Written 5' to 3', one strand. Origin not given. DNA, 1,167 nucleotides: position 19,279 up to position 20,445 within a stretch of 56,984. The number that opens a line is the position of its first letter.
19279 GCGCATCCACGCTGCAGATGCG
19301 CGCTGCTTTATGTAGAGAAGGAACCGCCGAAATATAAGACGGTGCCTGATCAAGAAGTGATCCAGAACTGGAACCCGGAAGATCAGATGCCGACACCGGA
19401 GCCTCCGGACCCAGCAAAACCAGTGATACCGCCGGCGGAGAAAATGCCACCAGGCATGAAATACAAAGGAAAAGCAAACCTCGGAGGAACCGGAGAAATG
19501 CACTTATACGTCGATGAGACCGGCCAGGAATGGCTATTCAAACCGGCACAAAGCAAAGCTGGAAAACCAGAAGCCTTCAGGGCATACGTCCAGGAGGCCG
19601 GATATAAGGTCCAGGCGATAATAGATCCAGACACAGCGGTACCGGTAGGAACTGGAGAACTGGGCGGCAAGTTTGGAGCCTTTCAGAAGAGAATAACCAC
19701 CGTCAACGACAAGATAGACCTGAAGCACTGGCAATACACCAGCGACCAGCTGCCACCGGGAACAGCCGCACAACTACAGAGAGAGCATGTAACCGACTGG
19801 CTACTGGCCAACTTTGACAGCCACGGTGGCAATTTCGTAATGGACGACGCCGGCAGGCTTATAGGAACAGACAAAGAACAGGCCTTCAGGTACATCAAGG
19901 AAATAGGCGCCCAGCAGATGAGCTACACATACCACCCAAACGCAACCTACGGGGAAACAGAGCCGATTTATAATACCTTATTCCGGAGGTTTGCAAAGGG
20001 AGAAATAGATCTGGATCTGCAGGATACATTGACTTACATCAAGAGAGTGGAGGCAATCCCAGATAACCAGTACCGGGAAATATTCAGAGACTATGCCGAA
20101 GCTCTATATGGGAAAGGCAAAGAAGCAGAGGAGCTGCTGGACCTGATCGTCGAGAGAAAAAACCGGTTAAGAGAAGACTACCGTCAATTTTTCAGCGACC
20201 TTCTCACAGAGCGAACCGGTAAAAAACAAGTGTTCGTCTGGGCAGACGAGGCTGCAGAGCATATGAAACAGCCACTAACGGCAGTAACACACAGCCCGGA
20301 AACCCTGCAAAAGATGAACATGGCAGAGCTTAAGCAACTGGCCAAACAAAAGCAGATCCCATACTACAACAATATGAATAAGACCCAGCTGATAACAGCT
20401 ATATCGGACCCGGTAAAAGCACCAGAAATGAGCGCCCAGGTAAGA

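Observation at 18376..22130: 1140-aa MuF-fusion (polyvalent) virion protein with a kinase-like module, an unassigned C-terminal domain and a translationally coupled small ORF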

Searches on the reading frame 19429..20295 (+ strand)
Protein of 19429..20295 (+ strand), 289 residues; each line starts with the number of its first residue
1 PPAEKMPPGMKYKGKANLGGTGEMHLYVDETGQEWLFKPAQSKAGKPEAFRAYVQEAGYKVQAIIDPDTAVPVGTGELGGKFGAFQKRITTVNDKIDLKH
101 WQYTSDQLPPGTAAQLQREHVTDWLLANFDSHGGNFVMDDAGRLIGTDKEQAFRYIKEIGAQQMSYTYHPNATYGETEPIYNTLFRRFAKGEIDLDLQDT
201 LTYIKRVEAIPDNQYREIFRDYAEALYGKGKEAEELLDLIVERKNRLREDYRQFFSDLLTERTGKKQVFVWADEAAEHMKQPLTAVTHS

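Call 77: search_solved_structures(query=A5, max_evalue=10, show_alignments=3)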
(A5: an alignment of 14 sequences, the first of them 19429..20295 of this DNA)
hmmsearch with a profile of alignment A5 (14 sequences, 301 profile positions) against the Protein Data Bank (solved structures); distinct sequences matched with E-value up to 10: 18.
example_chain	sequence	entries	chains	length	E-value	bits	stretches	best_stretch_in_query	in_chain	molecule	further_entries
4lin_A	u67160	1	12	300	0.041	16.5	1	56-117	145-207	Tail needle protein gp26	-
2foi_A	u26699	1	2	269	0.054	16.1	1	176-211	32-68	enoyl-acyl carrier reductase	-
1uh5_A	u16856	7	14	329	0.068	15.8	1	176-211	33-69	enoyl-ACP reductase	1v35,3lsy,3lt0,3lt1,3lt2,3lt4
3am5_A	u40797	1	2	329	0.068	15.8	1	176-211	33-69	Enoyl-ACP reductase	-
2ol4_A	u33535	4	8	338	0.073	15.7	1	176-211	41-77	Enoyl-acyl carrier reductase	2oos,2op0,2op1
1vrw_A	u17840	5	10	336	0.075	15.7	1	176-211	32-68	ENOYL-ACYL CARRIER REDUCTASE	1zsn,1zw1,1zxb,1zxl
4ige_A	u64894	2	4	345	0.077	15.6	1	176-211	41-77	Enoyl-acyl carrier reductase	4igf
2o2y_A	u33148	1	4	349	0.08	15.5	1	176-211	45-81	Enoyl-acyl carrier reductase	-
9g8s_m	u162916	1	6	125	0.086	15.4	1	134-172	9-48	XkdS-related protein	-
1nhg_A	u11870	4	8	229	0.092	15.4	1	176-207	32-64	enoyl-acyl carrier reductase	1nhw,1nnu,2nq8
9gb2_k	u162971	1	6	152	0.12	15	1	134-172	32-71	gp64 - Sheath initiator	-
3am3_A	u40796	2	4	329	0.13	14.8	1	176-211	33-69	Enoyl-ACP reductase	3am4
3kwl_A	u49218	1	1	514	0.29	13.7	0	154-204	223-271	uncharacterized protein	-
8at3_E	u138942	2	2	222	1.2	11.6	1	217-281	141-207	HAUS augmin like complex subunit 2 L homeolog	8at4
3se5_A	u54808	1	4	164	1.3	11.6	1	198-231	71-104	Cell filamentation protein Fic-related protein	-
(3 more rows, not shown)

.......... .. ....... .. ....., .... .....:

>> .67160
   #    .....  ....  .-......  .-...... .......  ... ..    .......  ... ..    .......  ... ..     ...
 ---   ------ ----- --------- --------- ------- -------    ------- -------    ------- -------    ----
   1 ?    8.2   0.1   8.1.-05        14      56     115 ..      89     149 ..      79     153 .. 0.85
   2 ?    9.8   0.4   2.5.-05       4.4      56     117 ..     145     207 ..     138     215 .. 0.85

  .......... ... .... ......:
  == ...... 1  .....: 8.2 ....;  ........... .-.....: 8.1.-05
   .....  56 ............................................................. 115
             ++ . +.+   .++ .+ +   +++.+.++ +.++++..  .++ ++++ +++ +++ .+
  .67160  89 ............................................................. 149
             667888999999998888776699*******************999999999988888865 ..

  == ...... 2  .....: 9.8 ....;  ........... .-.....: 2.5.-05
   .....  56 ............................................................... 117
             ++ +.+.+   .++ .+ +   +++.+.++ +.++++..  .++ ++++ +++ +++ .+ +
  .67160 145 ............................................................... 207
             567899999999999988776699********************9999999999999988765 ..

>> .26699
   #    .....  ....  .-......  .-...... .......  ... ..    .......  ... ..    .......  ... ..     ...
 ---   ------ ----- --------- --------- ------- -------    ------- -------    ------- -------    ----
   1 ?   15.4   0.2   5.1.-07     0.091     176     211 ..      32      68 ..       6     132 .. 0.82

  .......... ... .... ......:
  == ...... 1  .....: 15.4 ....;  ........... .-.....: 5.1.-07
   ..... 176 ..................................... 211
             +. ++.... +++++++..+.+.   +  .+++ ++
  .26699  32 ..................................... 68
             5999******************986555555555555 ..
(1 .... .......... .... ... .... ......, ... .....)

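Call 78: search_protein_families(library=pfam, alignment_id=A5, max_evalue=1)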
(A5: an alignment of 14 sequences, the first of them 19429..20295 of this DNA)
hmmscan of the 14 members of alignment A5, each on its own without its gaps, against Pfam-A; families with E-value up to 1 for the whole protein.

A. member 1, window:19429-20295:+ (289 aa): 0 families

B. families by the number of members that match (of 14 scanned): 12 families
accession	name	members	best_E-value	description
PF07804.18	HipA_C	6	7.2e-05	HipA-like C-terminal domain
PF00454.33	PI3_PI4_kinase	2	0.00039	Phosphatidylinositol 3- and 4-kinase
PF18640.6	LepB_N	1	0.014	LepB N-terminal domain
PF15533.11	Ntox33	1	0.053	Bacterial toxin 33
PF20105.4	DUF6495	1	0.087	Family of unknown function (DUF6495)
PF23296.1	DUF7079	1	0.11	Domain of unknown function (DUF7079)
PF07277.16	SapC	1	0.12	SapC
PF00275.25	EPSP_synthase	1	0.16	EPSP synthase (3-phosphoshikimate 1-carboxyvinyltransferase)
PF18853.6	LPD37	1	0.17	Large polyvalent protein associated domain 37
PF06615.16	Circovir2_Orf1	1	0.17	Circovirus 2, Orf1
PF09655.15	Nitr_red_assoc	1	0.19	Conserved nitrate reductase-associated protein (Nitr_red_assoc)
PF12237.13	PCIF1_WW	1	0.2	Phosphorylated CTD interacting factor 1 WW domain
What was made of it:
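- Relatives give sub-threshold HipA_C, PI3_PI4_kinase and LepB_N hits (call 78).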
